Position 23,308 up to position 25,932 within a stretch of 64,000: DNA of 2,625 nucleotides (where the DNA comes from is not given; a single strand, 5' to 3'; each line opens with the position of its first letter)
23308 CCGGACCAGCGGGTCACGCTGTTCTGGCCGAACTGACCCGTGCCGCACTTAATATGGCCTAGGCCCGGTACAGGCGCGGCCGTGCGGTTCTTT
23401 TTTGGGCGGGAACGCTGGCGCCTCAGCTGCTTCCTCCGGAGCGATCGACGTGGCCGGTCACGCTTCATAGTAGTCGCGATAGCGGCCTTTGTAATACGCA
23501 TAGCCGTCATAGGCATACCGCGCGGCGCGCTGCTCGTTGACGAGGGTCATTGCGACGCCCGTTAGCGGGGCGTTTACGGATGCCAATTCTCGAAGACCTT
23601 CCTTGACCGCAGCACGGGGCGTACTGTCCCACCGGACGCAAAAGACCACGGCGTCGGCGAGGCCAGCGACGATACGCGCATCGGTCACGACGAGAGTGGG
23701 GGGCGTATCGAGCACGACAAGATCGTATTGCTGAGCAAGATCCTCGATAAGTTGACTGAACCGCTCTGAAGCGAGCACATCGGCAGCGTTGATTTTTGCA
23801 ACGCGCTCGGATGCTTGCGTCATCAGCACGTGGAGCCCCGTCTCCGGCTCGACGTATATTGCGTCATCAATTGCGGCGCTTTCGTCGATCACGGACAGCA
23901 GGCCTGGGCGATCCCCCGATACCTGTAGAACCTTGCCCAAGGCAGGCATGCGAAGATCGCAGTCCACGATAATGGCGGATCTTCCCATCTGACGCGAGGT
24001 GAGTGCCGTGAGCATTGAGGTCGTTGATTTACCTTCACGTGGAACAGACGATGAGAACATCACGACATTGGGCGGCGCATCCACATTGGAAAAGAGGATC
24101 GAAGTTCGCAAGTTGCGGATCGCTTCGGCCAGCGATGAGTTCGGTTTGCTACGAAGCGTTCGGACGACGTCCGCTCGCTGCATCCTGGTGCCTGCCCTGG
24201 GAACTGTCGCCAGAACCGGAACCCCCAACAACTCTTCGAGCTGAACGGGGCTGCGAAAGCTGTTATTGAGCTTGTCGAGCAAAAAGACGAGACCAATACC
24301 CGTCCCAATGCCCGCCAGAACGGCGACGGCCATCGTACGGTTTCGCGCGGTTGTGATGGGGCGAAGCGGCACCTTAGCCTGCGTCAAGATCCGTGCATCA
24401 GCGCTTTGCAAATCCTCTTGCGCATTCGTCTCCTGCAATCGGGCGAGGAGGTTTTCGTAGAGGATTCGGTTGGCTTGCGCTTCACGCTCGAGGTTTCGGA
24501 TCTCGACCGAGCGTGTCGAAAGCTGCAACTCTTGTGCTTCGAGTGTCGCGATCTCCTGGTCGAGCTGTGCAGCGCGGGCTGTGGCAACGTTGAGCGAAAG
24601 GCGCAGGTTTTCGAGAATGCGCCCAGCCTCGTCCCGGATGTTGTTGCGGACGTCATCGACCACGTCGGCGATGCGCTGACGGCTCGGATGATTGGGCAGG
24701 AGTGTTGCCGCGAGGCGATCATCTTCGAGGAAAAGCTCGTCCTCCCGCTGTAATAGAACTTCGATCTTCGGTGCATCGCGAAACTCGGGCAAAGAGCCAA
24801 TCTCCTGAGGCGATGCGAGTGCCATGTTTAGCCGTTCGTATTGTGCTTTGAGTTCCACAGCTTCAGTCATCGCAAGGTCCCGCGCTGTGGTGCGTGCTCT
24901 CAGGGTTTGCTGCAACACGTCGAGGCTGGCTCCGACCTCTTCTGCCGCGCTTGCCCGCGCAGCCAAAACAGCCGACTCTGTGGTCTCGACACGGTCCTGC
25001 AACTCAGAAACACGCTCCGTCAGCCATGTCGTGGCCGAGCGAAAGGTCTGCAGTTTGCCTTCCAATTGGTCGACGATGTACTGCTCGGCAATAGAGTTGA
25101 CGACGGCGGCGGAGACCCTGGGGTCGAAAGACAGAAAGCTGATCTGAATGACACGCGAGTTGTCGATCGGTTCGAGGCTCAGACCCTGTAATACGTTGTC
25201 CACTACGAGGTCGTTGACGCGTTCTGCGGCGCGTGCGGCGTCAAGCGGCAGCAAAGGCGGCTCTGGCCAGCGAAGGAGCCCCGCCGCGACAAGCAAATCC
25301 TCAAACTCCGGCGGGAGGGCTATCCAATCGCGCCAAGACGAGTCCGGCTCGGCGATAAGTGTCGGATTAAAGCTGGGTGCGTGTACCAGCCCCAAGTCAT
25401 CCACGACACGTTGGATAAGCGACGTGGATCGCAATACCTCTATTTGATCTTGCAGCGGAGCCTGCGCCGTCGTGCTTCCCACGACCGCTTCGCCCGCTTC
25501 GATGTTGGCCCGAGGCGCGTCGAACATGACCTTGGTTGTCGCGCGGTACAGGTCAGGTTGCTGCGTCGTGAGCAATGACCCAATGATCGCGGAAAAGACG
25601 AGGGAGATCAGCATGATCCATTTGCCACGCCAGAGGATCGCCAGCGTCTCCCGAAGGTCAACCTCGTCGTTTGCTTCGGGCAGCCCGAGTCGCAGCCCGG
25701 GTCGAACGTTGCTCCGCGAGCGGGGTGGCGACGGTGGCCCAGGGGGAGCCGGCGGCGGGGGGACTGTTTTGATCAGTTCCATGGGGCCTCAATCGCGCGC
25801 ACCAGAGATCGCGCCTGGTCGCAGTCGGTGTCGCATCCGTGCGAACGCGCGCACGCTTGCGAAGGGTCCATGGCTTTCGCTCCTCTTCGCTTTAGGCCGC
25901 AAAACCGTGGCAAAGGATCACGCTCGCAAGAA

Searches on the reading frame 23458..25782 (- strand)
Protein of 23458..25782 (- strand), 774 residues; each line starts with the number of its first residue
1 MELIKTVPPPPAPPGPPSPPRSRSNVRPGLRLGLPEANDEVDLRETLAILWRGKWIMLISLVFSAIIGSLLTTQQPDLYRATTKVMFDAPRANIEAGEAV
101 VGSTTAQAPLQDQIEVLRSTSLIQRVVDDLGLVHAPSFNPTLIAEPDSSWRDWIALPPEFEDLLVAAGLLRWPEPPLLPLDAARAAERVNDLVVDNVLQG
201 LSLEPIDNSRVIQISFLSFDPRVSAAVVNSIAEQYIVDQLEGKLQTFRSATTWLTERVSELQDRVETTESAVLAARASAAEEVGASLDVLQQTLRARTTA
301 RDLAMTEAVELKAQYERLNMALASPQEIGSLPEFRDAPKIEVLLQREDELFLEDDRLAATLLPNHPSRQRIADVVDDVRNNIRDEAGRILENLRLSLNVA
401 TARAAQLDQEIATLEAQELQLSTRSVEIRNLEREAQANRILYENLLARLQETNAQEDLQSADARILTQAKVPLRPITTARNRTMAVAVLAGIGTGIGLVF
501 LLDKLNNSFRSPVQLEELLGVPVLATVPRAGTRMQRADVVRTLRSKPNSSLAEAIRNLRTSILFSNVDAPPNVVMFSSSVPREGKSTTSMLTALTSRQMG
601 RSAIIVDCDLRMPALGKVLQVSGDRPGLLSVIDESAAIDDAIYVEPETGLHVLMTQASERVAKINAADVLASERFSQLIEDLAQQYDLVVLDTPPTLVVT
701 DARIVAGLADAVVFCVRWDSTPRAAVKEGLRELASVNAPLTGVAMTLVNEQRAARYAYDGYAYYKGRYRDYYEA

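Call 83: search_protein_families(library=pfam, proteins=[window:23458-25782:-], max_evalue=0.00001)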
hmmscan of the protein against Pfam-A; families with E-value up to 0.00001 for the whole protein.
window:23458-25782:- (774 aa): 3 families
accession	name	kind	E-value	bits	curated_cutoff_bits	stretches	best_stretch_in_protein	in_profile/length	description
PF02706.20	Wzz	-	1.6e-10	41.6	25.5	1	39-130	1-91/91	Chain length determinant protein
PF13807.11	GNVR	-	1.8e-09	37.8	27.7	1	430-501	8-79/82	G-rich domain on putative tyrosine kinase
PF13614.12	AAA_31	-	6.2e-08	33.2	27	1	584-717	14-148/177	AAA domain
